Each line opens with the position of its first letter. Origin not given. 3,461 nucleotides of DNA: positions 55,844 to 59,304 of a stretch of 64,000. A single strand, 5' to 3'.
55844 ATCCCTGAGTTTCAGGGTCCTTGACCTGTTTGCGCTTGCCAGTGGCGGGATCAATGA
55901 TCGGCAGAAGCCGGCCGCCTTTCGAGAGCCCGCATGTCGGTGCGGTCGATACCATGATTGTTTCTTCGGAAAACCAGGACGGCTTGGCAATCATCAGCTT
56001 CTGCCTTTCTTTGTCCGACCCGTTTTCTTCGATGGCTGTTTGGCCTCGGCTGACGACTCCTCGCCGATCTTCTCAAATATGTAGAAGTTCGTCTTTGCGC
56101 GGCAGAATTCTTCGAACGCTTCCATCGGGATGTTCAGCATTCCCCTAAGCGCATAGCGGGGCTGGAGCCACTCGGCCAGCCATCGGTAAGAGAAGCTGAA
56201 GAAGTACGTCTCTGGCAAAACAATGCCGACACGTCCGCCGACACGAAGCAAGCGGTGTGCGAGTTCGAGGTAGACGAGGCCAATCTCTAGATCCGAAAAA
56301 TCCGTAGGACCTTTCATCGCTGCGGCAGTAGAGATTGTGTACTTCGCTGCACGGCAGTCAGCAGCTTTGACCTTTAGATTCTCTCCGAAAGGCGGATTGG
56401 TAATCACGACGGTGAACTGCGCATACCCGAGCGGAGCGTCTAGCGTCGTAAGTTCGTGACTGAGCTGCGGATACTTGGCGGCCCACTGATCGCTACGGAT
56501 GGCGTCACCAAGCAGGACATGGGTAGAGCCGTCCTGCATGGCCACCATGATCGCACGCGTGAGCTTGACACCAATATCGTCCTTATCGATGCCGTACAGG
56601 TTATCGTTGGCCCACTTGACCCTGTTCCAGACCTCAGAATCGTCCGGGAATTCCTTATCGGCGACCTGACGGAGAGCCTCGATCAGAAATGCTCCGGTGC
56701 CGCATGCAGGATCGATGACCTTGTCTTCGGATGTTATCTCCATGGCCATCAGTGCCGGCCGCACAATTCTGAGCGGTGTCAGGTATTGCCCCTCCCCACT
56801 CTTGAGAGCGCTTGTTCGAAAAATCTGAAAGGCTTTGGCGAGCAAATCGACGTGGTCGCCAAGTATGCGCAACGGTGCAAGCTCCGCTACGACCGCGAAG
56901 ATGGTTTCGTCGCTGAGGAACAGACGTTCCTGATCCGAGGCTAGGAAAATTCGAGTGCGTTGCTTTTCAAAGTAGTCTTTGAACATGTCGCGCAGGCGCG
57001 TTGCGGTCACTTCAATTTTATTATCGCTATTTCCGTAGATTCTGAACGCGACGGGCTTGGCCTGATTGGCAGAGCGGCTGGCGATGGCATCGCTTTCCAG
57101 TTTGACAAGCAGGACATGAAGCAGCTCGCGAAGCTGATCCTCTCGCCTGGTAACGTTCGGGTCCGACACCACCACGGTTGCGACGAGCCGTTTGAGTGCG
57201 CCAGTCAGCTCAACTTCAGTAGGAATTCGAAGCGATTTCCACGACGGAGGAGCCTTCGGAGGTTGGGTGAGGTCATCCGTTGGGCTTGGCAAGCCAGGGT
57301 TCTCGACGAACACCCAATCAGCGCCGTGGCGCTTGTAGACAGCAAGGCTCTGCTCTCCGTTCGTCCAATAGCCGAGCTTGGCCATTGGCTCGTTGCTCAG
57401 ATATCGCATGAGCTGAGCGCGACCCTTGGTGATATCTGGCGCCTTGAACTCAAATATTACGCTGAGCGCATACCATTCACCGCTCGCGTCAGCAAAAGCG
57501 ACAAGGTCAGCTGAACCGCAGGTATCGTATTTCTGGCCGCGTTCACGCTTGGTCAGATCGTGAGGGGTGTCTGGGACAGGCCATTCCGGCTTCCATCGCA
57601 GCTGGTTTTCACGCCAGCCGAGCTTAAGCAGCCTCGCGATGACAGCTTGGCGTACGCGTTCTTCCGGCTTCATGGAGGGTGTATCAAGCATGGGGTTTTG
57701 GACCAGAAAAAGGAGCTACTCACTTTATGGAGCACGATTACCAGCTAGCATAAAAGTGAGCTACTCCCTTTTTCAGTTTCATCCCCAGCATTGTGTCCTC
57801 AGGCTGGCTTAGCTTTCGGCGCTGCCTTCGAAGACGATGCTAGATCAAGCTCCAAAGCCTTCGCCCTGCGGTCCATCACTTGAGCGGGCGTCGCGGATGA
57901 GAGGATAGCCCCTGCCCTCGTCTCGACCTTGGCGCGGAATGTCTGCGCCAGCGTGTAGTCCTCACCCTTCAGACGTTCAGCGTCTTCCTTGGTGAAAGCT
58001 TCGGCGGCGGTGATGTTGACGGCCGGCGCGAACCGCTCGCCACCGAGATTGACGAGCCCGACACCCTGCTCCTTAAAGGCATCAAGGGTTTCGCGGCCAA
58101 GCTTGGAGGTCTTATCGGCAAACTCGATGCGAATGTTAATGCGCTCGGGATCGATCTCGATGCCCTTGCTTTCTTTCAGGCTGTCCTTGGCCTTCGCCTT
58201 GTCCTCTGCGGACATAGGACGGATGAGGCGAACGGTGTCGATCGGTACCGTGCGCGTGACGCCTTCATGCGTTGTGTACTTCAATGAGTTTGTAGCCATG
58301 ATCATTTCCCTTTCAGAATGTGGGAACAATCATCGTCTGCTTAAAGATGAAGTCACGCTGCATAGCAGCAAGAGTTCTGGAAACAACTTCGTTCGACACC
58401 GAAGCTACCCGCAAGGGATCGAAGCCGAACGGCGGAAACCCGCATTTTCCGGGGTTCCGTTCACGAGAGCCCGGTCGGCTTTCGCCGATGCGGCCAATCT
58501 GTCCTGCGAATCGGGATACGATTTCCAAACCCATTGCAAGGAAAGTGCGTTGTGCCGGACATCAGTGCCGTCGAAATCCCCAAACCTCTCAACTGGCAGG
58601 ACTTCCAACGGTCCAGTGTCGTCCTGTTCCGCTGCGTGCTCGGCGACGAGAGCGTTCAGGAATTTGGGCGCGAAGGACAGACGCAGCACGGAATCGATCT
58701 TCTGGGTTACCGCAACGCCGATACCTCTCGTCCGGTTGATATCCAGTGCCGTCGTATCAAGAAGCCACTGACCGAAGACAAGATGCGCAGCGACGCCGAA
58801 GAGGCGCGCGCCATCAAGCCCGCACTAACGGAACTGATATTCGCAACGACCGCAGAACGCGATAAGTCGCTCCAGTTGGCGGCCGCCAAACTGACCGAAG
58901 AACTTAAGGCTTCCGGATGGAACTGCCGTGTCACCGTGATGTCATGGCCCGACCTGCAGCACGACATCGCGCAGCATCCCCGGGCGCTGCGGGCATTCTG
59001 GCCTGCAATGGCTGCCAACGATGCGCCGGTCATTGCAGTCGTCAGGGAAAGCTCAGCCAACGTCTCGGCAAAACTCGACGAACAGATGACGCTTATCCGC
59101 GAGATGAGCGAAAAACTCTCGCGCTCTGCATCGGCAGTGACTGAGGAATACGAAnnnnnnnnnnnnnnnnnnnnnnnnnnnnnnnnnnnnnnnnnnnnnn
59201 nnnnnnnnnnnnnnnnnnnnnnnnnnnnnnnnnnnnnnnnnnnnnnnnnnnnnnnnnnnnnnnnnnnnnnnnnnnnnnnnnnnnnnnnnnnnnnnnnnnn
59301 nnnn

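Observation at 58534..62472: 1312-aa nuclease-like / TPR / unassigned C-terminal domain protein next to R-M and TA modules: candidate single-gene defence system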

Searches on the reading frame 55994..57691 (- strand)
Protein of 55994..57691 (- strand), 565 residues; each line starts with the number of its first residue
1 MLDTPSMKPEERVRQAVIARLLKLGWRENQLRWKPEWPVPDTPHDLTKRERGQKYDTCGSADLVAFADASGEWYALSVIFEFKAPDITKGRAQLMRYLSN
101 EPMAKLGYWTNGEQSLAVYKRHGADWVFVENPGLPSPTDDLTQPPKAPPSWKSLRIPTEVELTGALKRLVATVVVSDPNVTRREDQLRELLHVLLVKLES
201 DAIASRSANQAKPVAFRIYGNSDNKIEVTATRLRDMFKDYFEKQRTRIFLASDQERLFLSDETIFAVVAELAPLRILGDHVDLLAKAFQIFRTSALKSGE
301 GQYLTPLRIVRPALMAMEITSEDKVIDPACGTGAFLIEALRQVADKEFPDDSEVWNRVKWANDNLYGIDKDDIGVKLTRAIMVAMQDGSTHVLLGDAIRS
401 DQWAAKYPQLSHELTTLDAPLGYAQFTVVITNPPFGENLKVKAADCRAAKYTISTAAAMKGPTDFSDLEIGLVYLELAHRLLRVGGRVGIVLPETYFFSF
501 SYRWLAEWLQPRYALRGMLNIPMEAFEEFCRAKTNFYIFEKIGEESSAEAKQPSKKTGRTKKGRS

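Call 4: search_protein_families(library=padloc, proteins=[window:55994-57691:-], max_evalue=0.1)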
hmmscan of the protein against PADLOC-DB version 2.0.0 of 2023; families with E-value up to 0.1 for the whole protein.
window:55994-57691:- (565 aa): 58 families (the best 25 are shown)
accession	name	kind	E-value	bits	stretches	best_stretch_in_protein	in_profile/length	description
PDLC03034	MTase_I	-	5.7e-29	98.9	1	8-552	56-594/672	Type I methyltransferase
PDLC03318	MTase_II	-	1.9e-26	90.7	2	105-355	145-402/723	Type II methyltransferase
PDLC04134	mad2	-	1.1e-24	85.1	1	222-545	216-449/492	mads_2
PDLC03218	MTase_II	-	1.7e-24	84.3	1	254-542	218-482/532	Type II methyltransferase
PDLC03021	MTase_I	-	2.7e-24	83.8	1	298-544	161-380/491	Type I methyltransferase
PDLC03030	MTase_I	-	5.5e-19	66.1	1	254-528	283-567/670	Type I methyltransferase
PDLC03026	MTase_I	-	1.9e-16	58.3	1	294-545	136-359/487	Type I methyltransferase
PDLC03357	MTase_II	-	2.7e-15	53.8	2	256-362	76-181/620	Type II methyltransferase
PDLC03025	MTase_I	-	8.2e-15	52.5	1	300-543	161-373/569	Type I methyltransferase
PDLC03018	MTase_I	-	1.1e-14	51.8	2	250-356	256-362/749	Type I methyltransferase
PDLC03624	REase_MTase_IIG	-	1.4e-13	47.7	1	236-494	347-600/1271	Type IIG restriction enzyme-methyltransferase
PDLC03338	MTase_II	-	3e-12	44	1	283-497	112-305/604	Type II methyltransferase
PDLC03615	REase_MTase_IIG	-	2e-10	37.2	1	185-495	308-604/953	Type IIG restriction enzyme-methyltransferase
PDLC03348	MTase_II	-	2.1e-10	37.8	1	281-495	201-408/727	Type II methyltransferase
PDLC03335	MTase_II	-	8e-10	36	1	319-514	100-277/607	Type II methyltransferase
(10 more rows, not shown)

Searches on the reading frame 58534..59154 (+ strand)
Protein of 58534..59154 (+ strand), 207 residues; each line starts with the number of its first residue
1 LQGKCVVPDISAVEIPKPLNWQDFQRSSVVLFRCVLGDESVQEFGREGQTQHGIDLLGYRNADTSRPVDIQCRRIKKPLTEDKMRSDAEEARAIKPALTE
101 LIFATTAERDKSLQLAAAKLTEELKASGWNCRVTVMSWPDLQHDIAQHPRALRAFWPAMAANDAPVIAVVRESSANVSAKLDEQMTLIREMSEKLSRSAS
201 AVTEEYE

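Call 7: search_protein_families(library=pfam, proteins=[window:58534-59154:+], max_evalue=10)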
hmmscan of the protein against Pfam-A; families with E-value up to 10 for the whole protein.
seq(207 aa): 0 families

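Call 30: predict_structure(alignment_id=A2)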
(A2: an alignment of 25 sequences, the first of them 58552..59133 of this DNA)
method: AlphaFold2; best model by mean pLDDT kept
length: 194 residues; sequences in the alignment: 25
mean_pLDDT: 63.5   pTM: 0.56
mean pLDDT of the five models: 63.5, 60.0, 55.1, 54.8, 52.0
residues with pLDDT >= 90: 7; 70-90: 79; 50-70: 50; < 50: 58
segments of 3 or more residues with pLDDT < 50: 1-6, 30-64, 156-172
pLDDT, mean of each block of 10 residues (from residue 1): 49 70 62 37 33 44 53 85 74 73 84 91 83 77 75 51 41 57 70 56
secondary structure, 60 per line:
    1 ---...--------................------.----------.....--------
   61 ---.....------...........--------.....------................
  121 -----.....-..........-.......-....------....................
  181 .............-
elements in order: H15-30 E48-52 E64-68 H75-85 E94-98 H105-120 E126-130 H132-141 H143-149 H151-154 H161-193

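Call 34: fold_search(model_id=the predicted structure, library=pdb)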
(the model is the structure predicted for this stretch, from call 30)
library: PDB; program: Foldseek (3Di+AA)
matches with E <= 10: 555; with E <= 0.001: 0
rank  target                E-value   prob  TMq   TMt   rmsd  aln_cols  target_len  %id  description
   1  1wtd_A                1.7e-01  0.25  0.25  0.20  15.4       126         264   13  Crystal structure of type II restrcition endonuclease, EcoO109I DNA-free form (released 2004-12-14)
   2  9r2l_G                3.8e-01  0.44  0.20  0.28   3.9        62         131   19  De novo designed N37 protein fold (released 2025-05-14)
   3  8yja_A                3.8e-01  0.44  0.20  0.23   5.3        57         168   16  Structure of Vibrio vulnificus MARTX cysteine protease domain lacking beta-flap (released 2024-07-10)
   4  5koe_D                4.1e-01  0.10  0.24  0.13  11.6       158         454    9  The structure of Arabidopsis thaliana FUT1 in complex with XXLG (released 2016-09-28)
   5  7ew9_A                4.4e-01  0.08  0.23  0.25  11.6       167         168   10  GDP-bound KRAS G12D in complex with TH-Z816 (released 2021-12-29)
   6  5kor_A                4.4e-01  0.08  0.21  0.12  12.0       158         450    9  Arabidopsis thaliana fucosyltransferase 1 (FUT1) in complex with GDP and a xylo-oligossacharide (released 2016-10-12)
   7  9r2l_A                4.7e-01  0.47  0.19  0.27   4.4        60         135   18  De novo designed N37 protein fold (released 2025-05-14)
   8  6vga_MODEL_1_A        5.0e-01  0.38  0.23  0.36   4.0        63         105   25  De novo designed Rossmann fold protein ROS2_835 (released 2020-08-19)
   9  9r2l_H                5.3e-01  0.41  0.20  0.26   4.0        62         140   18  De novo designed N37 protein fold (released 2025-05-14)
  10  9bwt_A                5.3e-01  0.23  0.19  0.05   5.5        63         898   17  human sodium chloride cotransporter NCC S344E in the phosphorylation state and in complex with hydrochlorothiazide (released 2024-09-04)
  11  3fnb_B                5.3e-01  0.21  0.18  0.10   6.2        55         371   18  Crystal structure of acylaminoacyl peptidase SMU_737 from Streptococcus mutans UA159 (released 2009-01-06)
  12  8thb_C                5.3e-01  0.20  0.23  0.15   8.3        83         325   14  Structure of the Saccharomyces cerevisiae PCNA clamp unloader Elg1-RFC complex (released 2024-05-22)
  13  3bt7_A                5.3e-01  0.10  0.21  0.12  16.4       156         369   12  Structure of E. coli 5-Methyluridine Methyltransferase TrmA in complex with 19 nucleotide T-arm analogue (released 2008-04-29)
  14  9bwt_B                5.7e-01  0.23  0.19  0.11   4.8        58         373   16  human sodium chloride cotransporter NCC S344E in the phosphorylation state and in complex with hydrochlorothiazide (released 2024-09-04)
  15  9pzy_A                6.1e-01  0.05  0.20  0.21  11.8       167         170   10  Structure of KRAS G12C bound to Divarasib (GDC6036) (released 2026-03-11)
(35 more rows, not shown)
